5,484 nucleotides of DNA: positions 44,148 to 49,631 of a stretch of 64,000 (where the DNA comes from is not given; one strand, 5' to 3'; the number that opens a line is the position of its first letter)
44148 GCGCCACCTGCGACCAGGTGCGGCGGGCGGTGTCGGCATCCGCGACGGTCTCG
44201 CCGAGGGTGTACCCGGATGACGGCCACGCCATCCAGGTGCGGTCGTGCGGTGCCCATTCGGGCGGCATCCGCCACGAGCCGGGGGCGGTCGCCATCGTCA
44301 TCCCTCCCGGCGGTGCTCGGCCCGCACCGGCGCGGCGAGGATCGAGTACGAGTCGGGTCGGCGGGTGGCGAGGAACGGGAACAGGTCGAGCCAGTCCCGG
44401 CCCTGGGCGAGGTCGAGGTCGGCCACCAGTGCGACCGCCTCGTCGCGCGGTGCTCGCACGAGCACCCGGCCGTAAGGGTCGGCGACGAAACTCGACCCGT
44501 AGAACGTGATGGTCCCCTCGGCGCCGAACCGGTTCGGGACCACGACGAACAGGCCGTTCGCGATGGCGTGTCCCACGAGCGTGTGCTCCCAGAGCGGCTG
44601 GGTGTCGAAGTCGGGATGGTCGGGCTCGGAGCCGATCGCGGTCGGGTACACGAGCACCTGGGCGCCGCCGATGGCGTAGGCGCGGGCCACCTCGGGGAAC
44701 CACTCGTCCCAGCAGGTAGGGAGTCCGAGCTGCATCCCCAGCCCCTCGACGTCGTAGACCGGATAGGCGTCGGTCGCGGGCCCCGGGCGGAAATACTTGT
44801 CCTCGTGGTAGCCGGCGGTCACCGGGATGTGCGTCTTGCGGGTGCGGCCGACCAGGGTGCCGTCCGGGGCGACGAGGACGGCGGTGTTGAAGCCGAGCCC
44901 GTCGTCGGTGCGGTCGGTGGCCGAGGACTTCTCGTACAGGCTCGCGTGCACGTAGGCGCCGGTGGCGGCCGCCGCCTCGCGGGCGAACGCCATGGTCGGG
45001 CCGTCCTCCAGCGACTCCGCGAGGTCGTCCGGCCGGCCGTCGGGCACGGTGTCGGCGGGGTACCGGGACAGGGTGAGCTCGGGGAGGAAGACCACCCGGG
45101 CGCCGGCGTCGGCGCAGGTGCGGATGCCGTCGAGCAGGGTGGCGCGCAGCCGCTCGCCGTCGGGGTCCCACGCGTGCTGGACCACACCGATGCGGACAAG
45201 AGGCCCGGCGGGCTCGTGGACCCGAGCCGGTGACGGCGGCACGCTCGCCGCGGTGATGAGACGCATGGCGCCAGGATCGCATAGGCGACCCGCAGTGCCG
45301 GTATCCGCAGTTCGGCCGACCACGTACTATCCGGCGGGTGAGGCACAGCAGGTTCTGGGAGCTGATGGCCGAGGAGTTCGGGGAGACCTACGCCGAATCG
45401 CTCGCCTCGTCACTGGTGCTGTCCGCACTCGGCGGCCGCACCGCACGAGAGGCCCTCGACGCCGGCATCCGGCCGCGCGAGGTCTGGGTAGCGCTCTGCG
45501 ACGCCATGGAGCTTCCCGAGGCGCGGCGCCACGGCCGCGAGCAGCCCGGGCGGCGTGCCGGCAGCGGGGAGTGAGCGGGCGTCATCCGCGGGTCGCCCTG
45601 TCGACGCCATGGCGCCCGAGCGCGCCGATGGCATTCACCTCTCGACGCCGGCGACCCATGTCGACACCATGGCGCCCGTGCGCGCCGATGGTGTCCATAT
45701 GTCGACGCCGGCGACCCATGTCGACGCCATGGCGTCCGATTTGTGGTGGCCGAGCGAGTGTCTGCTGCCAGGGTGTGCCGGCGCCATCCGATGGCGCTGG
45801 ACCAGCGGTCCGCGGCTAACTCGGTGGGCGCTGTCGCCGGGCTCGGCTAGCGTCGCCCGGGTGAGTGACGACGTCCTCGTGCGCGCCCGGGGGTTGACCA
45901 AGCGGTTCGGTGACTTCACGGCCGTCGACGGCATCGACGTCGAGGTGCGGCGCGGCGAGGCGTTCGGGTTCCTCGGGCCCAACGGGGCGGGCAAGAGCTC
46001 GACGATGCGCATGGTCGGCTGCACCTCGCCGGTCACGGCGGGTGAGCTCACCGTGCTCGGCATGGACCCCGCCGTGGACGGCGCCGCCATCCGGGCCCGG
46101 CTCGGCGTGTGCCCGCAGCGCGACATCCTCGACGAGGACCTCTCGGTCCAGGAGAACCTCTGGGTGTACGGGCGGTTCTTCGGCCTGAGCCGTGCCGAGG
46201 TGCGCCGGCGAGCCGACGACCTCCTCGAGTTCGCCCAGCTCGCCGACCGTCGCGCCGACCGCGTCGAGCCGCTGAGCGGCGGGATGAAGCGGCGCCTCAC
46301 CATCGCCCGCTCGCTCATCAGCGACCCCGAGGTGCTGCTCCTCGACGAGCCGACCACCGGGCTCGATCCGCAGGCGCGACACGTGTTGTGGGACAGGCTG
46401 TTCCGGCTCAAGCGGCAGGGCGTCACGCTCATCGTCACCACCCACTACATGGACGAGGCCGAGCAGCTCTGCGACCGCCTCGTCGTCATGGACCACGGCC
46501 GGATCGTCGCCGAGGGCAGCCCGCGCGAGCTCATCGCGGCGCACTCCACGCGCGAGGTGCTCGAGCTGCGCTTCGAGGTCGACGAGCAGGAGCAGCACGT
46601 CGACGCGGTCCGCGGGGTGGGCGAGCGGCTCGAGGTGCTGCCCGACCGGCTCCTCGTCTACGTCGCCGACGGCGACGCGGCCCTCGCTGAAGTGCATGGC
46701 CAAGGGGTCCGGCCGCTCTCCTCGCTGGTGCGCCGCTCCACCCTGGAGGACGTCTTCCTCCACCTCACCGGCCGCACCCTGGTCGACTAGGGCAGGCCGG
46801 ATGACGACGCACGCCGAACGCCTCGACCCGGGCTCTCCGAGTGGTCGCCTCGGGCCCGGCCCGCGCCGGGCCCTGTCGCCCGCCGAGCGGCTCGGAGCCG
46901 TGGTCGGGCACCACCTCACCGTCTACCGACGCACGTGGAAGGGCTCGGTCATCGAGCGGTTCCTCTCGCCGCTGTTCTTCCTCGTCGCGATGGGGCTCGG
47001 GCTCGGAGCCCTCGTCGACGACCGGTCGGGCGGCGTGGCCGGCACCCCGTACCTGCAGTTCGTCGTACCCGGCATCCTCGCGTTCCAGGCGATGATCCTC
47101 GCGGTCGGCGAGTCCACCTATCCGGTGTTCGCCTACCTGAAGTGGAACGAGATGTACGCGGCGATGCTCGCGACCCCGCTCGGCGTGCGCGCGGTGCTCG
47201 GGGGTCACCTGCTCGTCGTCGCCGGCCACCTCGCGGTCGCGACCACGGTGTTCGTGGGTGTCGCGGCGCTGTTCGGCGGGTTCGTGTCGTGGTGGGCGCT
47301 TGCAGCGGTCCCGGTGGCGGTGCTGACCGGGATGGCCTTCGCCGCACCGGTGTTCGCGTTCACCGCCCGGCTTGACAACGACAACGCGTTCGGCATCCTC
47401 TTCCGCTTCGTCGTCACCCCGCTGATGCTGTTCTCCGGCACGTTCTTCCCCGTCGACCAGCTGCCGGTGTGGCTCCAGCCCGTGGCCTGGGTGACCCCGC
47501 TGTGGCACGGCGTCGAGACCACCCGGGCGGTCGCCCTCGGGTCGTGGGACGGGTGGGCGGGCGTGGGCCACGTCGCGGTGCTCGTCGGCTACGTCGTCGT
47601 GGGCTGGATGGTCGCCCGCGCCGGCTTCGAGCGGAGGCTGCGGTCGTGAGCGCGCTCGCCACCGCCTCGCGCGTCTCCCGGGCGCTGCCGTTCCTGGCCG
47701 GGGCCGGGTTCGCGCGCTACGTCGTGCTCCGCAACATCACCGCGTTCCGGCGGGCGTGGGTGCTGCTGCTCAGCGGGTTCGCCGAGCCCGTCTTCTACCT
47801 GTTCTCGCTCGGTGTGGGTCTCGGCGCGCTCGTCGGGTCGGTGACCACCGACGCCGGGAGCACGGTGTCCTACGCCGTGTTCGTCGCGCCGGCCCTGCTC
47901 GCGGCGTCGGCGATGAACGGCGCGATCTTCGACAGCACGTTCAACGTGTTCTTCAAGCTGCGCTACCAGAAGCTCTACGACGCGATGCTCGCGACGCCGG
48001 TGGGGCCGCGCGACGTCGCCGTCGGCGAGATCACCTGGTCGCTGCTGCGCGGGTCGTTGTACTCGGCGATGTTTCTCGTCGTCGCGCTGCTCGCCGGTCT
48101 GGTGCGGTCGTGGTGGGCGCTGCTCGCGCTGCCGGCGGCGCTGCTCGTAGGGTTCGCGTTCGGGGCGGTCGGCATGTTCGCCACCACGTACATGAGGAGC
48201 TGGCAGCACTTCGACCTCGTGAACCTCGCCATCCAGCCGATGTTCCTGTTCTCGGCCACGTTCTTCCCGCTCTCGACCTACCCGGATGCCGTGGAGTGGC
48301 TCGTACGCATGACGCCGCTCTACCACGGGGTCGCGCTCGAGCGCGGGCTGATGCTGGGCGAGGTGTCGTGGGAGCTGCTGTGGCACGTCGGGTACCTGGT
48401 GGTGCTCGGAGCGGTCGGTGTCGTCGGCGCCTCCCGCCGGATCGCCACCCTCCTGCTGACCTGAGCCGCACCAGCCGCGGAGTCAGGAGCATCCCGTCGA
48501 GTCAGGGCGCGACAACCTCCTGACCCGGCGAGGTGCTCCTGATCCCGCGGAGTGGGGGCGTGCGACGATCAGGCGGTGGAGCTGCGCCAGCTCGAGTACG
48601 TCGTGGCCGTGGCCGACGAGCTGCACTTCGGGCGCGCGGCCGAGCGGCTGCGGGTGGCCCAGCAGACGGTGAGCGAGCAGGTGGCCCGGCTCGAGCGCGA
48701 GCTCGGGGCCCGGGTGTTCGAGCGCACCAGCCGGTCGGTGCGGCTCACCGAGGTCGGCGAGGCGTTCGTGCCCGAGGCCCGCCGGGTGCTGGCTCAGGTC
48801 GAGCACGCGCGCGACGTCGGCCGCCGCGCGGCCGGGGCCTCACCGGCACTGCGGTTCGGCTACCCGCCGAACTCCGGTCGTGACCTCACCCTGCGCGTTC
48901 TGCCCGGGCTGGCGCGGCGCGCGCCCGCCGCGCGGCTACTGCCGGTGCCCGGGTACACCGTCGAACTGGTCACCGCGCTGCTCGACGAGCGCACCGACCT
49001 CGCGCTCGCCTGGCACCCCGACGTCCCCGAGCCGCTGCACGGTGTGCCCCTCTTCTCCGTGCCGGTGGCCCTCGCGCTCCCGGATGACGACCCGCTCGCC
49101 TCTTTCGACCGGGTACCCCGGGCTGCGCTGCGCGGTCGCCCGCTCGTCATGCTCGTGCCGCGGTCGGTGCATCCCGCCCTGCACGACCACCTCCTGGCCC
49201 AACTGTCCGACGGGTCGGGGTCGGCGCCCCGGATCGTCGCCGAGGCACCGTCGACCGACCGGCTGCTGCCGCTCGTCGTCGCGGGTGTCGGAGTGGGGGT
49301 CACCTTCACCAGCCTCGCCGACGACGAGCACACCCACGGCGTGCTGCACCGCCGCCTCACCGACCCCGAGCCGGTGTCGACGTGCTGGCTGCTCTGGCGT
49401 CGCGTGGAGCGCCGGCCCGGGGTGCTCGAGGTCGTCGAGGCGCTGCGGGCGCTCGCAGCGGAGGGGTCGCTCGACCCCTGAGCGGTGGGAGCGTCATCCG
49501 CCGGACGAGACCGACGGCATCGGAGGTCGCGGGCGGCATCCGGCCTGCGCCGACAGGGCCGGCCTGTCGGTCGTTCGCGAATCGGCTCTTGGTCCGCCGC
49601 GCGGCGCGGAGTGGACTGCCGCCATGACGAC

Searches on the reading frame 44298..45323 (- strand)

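Call 42: search_protein_families(library=pfam, proteins=[window:44298-45323:-], max_evalue=0.00001)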
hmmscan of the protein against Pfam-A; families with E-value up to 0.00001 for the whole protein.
window:44298-45323:- (341 aa): 1 family
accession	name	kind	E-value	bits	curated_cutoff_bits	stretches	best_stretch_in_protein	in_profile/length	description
PF00795.27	CN_hydrolase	-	4.9e-47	160.9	23.2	1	44-311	1-254/256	Carbon-nitrogen hydrolase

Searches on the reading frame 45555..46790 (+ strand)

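Call 42: search_protein_families(library=pfam, proteins=[window:45555-46790:+], max_evalue=0.00001)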
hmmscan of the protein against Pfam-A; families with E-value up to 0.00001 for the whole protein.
window:45555-46790:+ (411 aa): 2 families
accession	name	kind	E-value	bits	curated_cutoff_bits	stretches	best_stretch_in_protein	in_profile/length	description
PF00005.33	ABC_tran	-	4.3e-27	95.8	25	1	125-268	2-137/137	ABC transporter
PF13304.12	AAA_21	-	2e-11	45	27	1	240-297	238-298/304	AAA domain, putative AbiEii toxin, Type IV TA system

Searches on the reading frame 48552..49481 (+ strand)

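Call 42: search_protein_families(library=pfam, proteins=[window:48552-49481:+], max_evalue=0.00001)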
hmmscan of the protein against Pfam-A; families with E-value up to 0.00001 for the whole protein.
window:48552-49481:+ (309 aa): 2 families
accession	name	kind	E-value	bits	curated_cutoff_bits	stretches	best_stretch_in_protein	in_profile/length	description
PF03466.25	LysR_substrate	-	1.1e-26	94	28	1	95-301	3-207/209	LysR substrate binding domain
PF00126.33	HTH_1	-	1e-20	73.9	26.6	1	11-70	1-60/60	Bacterial regulatory helix-turn-helix protein, lysR family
